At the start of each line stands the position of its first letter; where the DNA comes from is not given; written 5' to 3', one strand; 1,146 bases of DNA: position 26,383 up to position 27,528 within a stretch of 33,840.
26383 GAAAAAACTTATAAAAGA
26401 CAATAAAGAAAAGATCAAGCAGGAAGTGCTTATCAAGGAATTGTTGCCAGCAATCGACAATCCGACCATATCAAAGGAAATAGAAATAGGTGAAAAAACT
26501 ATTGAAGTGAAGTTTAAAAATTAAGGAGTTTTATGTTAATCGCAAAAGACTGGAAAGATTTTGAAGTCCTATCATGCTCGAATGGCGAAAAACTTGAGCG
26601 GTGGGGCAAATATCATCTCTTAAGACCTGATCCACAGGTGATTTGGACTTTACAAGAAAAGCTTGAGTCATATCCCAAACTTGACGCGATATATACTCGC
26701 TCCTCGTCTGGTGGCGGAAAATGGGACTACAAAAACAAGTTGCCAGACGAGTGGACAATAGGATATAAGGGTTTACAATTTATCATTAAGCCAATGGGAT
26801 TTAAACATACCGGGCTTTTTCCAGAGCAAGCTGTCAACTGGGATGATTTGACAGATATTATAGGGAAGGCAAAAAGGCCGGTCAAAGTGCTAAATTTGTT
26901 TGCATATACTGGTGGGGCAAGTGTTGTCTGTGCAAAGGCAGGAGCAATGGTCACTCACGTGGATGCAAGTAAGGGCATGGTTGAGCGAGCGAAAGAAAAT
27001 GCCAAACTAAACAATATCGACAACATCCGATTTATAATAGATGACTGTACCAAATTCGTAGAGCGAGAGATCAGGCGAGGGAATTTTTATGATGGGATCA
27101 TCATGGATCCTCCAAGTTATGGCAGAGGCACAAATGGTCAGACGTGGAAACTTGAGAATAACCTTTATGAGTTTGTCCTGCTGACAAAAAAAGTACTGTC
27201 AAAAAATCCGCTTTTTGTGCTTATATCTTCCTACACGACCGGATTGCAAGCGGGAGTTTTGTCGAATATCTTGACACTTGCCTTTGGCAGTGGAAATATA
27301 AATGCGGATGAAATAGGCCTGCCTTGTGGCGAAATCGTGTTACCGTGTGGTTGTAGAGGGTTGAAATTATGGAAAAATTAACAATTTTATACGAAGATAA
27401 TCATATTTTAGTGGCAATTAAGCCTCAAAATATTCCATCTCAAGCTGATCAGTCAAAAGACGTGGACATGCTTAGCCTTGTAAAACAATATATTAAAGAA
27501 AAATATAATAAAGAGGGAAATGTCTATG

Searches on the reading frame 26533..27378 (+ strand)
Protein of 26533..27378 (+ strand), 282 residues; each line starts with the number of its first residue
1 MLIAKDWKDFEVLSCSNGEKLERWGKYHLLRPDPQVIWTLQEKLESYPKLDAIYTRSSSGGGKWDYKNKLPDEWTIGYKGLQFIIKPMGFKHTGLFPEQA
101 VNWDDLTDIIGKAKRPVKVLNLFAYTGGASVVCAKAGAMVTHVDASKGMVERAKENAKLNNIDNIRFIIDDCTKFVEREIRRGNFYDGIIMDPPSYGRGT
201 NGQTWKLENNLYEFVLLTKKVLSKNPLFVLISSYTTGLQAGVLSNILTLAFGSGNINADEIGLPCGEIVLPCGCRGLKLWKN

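Call 20: search_protein_families(library=pfam, proteins=[window:26533-27378:+], max_evalue=0.001)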
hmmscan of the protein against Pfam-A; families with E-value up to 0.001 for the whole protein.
window:26533-27378:+ (282 aa): 7 families
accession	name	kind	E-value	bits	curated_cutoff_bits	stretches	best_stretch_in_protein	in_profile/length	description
PF10672.15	Methyltrans_SAM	-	6.4e-14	52.3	27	1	71-201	83-211/286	S-adenosylmethionine-dependent methyltransferase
PF13847.12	Methyltransf_31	-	6e-06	26.5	27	1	117-192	5-81/145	Methyltransferase domain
PF13649.12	Methyltransf_25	-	1e-05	26.6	27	1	119-175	1-58/97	Methyltransferase domain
PF03602.21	Cons_hypoth95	-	5.3e-05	23.4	24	1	108-198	34-125/182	Conserved hypothetical protein 95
PF09445.16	Methyltransf_15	-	7.9e-05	22.7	22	1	119-215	4-102/165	RNA cap guanine-N2 methyltransferase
PF02475.24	TRM5-TYW2_MTfase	-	0.00046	20.6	28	1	112-192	33-111/164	TRM5/TYW2 methyltransferase domain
PF05175.20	MTS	-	0.00059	19.9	23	1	118-195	34-108/170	Methyltransferase small domain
